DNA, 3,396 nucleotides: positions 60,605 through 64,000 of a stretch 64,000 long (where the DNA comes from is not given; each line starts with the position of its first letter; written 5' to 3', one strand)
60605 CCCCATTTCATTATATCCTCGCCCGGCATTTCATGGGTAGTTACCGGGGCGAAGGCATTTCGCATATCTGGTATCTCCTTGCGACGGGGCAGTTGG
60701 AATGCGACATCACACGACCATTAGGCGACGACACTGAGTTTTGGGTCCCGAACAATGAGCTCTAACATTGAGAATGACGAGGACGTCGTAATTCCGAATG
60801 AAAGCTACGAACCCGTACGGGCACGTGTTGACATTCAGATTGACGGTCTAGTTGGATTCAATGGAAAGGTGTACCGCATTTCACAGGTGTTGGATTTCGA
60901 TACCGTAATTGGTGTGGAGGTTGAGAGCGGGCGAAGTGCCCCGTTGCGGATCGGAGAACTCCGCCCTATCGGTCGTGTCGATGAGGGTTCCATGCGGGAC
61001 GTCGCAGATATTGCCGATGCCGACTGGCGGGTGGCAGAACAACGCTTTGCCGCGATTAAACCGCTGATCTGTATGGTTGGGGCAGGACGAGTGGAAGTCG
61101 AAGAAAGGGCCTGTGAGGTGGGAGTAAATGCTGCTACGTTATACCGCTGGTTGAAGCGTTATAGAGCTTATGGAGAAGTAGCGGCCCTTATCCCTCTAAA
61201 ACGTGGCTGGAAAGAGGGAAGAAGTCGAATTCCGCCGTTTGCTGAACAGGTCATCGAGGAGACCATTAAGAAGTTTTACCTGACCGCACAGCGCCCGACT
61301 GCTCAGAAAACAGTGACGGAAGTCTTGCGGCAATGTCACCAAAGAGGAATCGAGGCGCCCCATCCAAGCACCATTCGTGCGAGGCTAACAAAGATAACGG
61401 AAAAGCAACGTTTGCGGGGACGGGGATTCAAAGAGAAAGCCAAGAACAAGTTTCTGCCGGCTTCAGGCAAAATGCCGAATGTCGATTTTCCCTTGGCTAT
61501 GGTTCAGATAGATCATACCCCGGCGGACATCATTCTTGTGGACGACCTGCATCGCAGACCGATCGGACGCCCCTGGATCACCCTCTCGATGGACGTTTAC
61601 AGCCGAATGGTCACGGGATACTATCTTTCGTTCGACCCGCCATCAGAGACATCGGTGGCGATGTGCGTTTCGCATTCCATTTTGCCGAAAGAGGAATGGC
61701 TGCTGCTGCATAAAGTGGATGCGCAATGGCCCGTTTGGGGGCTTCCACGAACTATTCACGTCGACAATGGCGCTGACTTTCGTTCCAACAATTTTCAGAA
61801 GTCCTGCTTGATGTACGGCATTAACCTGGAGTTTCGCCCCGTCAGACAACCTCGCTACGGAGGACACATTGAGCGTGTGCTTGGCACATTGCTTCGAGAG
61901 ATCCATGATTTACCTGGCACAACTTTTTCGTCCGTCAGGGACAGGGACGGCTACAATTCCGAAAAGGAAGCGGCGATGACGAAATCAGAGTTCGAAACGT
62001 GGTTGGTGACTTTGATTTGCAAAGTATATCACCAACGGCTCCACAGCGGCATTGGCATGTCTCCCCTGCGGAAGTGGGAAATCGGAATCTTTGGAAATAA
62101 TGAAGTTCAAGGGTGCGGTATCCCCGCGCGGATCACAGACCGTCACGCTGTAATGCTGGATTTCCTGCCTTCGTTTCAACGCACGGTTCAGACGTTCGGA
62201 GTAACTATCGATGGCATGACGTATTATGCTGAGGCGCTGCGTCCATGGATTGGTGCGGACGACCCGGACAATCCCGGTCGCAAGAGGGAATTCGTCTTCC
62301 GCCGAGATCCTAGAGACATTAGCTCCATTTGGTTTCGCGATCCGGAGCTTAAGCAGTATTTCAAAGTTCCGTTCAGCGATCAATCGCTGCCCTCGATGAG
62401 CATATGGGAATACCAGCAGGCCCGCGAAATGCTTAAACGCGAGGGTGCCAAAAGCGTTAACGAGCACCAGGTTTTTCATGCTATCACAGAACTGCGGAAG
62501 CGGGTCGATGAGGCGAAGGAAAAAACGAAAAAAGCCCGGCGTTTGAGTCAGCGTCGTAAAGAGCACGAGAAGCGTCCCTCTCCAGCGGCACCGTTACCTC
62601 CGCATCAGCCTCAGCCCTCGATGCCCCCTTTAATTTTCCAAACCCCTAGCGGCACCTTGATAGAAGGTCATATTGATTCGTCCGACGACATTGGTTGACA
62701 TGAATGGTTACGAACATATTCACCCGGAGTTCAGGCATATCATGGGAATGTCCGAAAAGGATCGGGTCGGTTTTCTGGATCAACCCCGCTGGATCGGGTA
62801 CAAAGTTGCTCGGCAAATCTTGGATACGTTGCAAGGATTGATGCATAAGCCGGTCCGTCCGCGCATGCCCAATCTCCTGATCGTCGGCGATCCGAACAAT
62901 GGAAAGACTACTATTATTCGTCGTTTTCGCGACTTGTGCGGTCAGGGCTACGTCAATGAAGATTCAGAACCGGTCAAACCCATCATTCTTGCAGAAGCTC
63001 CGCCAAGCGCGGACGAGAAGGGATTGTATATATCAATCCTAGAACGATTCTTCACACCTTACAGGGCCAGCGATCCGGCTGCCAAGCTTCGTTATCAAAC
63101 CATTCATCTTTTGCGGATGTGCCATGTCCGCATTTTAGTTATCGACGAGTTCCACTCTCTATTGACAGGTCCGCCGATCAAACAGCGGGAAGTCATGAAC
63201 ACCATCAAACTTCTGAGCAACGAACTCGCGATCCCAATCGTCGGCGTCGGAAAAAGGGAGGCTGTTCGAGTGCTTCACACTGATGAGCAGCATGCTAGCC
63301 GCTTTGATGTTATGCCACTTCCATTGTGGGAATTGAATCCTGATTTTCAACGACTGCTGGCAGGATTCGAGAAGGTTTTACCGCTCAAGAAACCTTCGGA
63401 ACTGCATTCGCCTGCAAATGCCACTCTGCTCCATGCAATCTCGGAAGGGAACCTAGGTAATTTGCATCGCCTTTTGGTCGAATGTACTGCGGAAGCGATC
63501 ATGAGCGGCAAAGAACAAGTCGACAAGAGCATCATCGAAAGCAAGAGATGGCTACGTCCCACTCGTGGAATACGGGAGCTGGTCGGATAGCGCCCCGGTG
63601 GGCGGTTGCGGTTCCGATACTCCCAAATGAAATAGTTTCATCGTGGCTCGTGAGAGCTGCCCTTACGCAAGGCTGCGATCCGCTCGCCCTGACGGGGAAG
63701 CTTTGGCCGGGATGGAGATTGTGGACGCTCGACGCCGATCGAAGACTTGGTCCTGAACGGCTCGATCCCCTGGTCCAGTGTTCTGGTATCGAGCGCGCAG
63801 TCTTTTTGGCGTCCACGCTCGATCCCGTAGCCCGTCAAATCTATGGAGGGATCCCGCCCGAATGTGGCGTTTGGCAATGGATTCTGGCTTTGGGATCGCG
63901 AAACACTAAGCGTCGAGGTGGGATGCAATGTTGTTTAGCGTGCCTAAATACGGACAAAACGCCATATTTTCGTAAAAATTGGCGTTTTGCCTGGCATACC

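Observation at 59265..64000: Tn7-like transposon (tnsA-tnsB-tnsC-tniQ) inserted inside comM in a non-proteobacterial-looking genome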

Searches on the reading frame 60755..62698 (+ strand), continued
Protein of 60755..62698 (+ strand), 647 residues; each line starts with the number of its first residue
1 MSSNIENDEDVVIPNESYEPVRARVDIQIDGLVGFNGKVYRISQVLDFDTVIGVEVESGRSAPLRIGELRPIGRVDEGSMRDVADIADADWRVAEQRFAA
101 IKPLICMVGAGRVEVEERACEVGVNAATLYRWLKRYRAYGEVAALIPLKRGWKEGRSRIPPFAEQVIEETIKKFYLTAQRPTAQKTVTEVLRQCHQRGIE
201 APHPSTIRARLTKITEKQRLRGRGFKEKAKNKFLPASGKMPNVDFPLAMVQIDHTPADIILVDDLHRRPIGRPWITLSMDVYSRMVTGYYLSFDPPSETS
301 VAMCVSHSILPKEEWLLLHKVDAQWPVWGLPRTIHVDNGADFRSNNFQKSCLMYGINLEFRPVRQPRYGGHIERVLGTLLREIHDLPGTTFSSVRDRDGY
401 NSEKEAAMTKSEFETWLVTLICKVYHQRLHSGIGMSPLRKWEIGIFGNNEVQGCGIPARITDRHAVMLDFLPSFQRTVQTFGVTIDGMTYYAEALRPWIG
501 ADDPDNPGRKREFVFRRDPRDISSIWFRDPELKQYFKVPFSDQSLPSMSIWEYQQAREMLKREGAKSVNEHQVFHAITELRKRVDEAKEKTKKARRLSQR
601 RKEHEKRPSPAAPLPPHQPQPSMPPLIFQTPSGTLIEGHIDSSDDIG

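Call 62: find_related_loci(query=A1, collection=metagenome_contigs, flank=10000)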
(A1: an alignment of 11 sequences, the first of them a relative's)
Query A1 (482 aa) in metagenome_contigs; peptide patterns used: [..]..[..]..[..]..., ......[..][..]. (x = any residue, [..] = any of these).
600 stretches matched a pattern (row limit reached: there are more); 150 encode a relative of the query (tblastn E <= 1e-3); the best 80 are kept; 80 distinct loci.
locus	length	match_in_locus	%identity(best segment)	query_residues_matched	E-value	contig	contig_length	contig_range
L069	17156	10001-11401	51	9-474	1e-159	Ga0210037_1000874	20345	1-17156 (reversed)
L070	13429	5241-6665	49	3-476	4e-155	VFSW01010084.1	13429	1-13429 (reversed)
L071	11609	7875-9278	50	8-473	2e-154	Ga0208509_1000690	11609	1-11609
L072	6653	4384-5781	50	11-474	2e-154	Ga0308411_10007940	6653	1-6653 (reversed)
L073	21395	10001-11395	49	11-473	2e-151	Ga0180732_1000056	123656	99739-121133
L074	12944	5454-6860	51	11-476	6e-151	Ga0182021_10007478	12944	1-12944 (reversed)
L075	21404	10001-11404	50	9-474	5e-149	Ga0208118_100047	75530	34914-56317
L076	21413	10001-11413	47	6-476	8e-147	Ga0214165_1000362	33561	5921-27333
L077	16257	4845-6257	47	6-476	8e-147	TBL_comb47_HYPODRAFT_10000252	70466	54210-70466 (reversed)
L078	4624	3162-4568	47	11-477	1e-145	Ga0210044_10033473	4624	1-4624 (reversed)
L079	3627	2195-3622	47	3-476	3e-146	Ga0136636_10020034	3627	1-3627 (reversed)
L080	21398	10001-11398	47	8-473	9e-141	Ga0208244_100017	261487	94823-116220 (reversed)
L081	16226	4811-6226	47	10-480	1e-140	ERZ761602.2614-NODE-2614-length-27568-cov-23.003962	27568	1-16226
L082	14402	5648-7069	47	1-473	7e-140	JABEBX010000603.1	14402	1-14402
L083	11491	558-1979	47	1-473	1e-139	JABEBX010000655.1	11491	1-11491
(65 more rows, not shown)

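Call 68: search_dna_similar(query=window:60755-62695:+, collection=plasmids, mode=protein, max_rows=40, rows=spread, max_evalue=1e-8)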
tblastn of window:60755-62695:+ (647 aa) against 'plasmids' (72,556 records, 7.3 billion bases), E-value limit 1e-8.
The search stops at 5000 records and this limit was reached: more records match than are counted here, and every count below describes the 5000 best-scoring records only.
Records with a match: at least 5000; places in all: 5622; records where one place covers at least 80% of the query: 709.
Best place of each record, by identity: 60-80% 3; <60% 4997.
By first word of the organism name: Klebsiella 1210; Escherichia 963; Staphylococcus 427; Salmonella 408; Enterobacter 255; Acinetobacter 147; Pseudomonas 119; Pseudosulfitobacter 101; Citrobacter 96; Enterococcus 80; and 179 more.
By predicted mobility (MOB-suite, as given by PLSDB): conjugative 2876; mobilizable 1153; non-mobilizable 971.
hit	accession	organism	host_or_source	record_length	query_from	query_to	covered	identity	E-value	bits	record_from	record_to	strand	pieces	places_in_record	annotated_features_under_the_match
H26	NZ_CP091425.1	Methylobacter sp. YRD-M1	isolate,wetland soil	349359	15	607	92%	72.5%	0e+0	922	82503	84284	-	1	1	DDE-type integrase/transposase/recombinase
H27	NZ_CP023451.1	Rhizorhabdus dicambivorans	soil sample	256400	82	594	79%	39.4%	1e-114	385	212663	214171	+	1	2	Mu transposase C-terminal domain-containing protein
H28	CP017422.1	Arthrobacter sp. ZXY-2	whole organism,soil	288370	46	602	86%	34.0%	5e-98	337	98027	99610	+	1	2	hypothetical protein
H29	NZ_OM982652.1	Citrobacter freundii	-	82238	70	591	81%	35.7%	4e-93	322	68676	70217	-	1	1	DDE-type integrase/transposase/recombinase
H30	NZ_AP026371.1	Aeromonas caviae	-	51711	83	591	79%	36.2%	1e-96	333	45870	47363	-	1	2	Mu transposase C-terminal domain-containing protein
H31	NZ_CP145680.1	Escherichia coli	Homo sapiens,stool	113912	83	591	79%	36.2%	1e-96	333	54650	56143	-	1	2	Mu transposase C-terminal domain-containing protein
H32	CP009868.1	Pantoea sp. PSNIH2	hand rail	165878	83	591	79%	36.2%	1e-96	333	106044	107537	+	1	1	transposase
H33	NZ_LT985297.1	Escherichia coli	-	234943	83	591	79%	36.2%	1e-96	333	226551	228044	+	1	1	Mu transposase C-terminal domain-containing protein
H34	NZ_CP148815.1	Salmonella enterica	Chicken,single cell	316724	83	591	79%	36.2%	1e-96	333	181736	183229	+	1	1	Mu transposase C-terminal domain-containing protein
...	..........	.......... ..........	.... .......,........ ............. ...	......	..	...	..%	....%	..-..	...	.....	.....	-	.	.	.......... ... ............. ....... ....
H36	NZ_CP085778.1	Enterobacter hormaechei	Homo sapiens,urine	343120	83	591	79%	36.2%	2e-92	320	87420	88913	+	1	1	DDE-type integrase/transposase/recombinase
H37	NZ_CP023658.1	Acetobacter pomorum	Drosophila melanogaster Oregon-R ...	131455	83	602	80%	35.2%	4e-95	328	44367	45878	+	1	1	Mu transposase C-terminal domain-containing protein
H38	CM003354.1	Sphingomonas sp. MEA3-1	single cell,soil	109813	91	600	79%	34.2%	3e-98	337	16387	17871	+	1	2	record has no annotation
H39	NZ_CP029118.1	Escherichia coli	-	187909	83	494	64%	36.0%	2e-72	262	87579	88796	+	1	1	none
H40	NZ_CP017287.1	Klebsiella variicola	riverwater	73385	83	494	64%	35.7%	7e-72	260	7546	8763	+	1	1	none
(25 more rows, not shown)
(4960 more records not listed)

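Call 69: get_annotated_region(hit=H26, flank=20000)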
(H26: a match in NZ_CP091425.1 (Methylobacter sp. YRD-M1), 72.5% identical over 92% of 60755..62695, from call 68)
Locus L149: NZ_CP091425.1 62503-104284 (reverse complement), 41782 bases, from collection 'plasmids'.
description: Methylobacter sp. YRD-M1 plasmid unnamed1, complete sequence
organism: Methylobacter sp. YRD-M1 (NCBI taxid 2911520)
taxonomy: Bacteria; Pseudomonadota; Gammaproteobacteria; Methylococcales; Methylococcaceae; Methylobacter; Methylobacter sp. YRD-M1
host: -; source: isolate,wetland soil; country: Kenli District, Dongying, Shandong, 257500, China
typing (MOB-suite, as given by PLSDB): non-mobilizable
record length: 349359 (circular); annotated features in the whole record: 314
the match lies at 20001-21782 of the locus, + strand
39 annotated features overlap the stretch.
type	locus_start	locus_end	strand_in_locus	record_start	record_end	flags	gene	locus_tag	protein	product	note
CDS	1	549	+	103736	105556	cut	traD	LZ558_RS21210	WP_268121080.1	conjugative transfer system coupling protein TraD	GO:0015074 - DNA integration [Evidence IEA]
CDS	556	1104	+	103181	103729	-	-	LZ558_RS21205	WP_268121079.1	hypothetical protein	-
CDS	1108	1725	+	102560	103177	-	-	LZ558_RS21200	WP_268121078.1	DUF4400 domain-containing protein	-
CDS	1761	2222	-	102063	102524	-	-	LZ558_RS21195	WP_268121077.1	FlhC family transcriptional regulator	GO:0045893 - positive regulation of DNA-templated transcription [Evidence IEA]; GO:1902208 - regulation of ...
CDS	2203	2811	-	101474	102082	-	-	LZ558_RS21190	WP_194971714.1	DUF4325 domain-containing protein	-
CDS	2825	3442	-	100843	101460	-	-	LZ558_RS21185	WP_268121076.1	FlhC family transcriptional regulator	GO:0045893 - positive regulation of DNA-templated transcription [Evidence IEA]; GO:1902208 - regulation of ...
CDS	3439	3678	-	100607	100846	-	-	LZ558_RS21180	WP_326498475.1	hypothetical protein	-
CDS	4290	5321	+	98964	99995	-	-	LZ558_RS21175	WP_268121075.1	TerC/Alx family metal homeostasis membrane protein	GO:0008150 - biological_process [Evidence IEA]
CDS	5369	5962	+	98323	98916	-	-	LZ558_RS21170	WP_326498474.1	TerD family protein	GO:0006950 - response to stress [Evidence IEA]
CDS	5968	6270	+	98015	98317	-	-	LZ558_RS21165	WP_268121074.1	hypothetical protein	-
CDS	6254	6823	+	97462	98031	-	-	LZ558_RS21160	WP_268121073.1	S26 family signal peptidase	GO:0006465 - signal peptide processing [Evidence IEA]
CDS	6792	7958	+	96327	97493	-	-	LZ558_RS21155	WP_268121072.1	TrbC family F-type conjugative pilus assembly protein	-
CDS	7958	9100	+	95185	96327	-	-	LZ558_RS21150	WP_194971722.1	TraU family protein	-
CDS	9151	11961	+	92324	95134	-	traN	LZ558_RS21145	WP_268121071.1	conjugal transfer protein TraN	-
CDS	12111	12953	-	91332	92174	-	-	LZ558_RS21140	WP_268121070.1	hypothetical protein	-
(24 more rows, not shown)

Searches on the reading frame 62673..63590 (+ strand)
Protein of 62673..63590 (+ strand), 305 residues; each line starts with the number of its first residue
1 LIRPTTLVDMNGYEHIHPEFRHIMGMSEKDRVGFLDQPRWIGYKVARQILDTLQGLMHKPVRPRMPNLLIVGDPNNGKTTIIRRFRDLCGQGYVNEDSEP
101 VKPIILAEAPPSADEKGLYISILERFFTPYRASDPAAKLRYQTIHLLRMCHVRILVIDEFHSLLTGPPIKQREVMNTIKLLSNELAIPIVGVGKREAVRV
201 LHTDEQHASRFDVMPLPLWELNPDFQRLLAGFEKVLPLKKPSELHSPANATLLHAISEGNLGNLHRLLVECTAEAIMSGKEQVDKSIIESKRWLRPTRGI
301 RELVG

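Call 6: search_protein_families(library=pfam, proteins=[window:62673-63587:+], max_evalue=0.01)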
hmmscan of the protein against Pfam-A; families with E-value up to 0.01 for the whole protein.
window:62673-63587:+ (305 aa): 3 families
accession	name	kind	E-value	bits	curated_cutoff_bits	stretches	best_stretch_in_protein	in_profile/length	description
PF05621.17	TniB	-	3.3e-70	235.8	22.4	1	31-220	1-188/189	Bacterial TniB protein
PF13401.12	AAA_22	-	1.4e-14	54.9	27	1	68-201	8-130/130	AAA domain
PF13191.12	AAA_16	-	8.1e-05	23.6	32.6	1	49-94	8-55/167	AAA ATPase domain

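Call 7: search_protein_families(library=ncbifam, proteins=[window:62673-63587:+], max_evalue=0.01)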
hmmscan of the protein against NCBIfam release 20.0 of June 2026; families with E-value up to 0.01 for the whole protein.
window:62673-63587:+ (305 aa): 1 family
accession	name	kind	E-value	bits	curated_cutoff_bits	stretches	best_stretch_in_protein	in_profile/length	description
TIGR02858.1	spore_III_AA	equivalog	4.1e-05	23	281.3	1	28-108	75-156/272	stage III sporulation protein AA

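Call 8: find_encoding_contigs(protein=window:62673-63590:+, flank=10000, max_places=10)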
Protein window:62673-63590:+ (305 aa): no gene with exactly this product is on record in the collection.

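Call 71: search_solved_structures(query=window:62673-63587:+, max_evalue=0.001)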
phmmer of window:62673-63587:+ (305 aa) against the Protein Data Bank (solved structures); distinct sequences matched with E-value up to 0.001: 5.
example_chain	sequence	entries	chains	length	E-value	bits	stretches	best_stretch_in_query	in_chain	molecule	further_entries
7rzy_1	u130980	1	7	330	7.3e-12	48.3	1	67-283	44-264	Tn6677 Vibrio cholerae transposon TnsC (VchTnsC)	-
7ufi_1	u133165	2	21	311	1e-11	47.8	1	67-283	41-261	VchTnsC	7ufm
7m99_A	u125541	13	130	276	1.9e-11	46.9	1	65-289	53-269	TnsC | ShTnsC | TnsC filament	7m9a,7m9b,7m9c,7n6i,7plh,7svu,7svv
8rdu_D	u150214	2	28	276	1.9e-11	46.9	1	65-289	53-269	ShTnsC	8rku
30ga_K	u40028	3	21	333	2e-09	40.3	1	67-278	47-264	AAA+ ATPase domain-containing protein | TnsC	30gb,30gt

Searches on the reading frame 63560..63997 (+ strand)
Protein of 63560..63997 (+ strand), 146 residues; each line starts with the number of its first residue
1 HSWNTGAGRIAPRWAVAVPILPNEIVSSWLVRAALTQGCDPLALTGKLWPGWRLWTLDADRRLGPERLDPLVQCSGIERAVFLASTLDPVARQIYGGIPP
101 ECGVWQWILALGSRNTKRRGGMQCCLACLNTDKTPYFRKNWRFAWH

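Call 6: search_protein_families(library=pfam, proteins=[window:63560-63997:+], max_evalue=0.01)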
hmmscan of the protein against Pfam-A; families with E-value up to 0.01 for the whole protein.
window:63560-63997:+ (146 aa): 1 family
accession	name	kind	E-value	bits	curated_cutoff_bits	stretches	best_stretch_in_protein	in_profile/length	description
PF06527.16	TniQ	-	4.1e-13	50.6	27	1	18-145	4-131/142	TniQ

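Call 7: search_protein_families(library=ncbifam, proteins=[window:63560-63997:+], max_evalue=0.01)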
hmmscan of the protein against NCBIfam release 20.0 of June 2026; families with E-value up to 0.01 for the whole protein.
window:63560-63997:+ (146 aa): 0 families
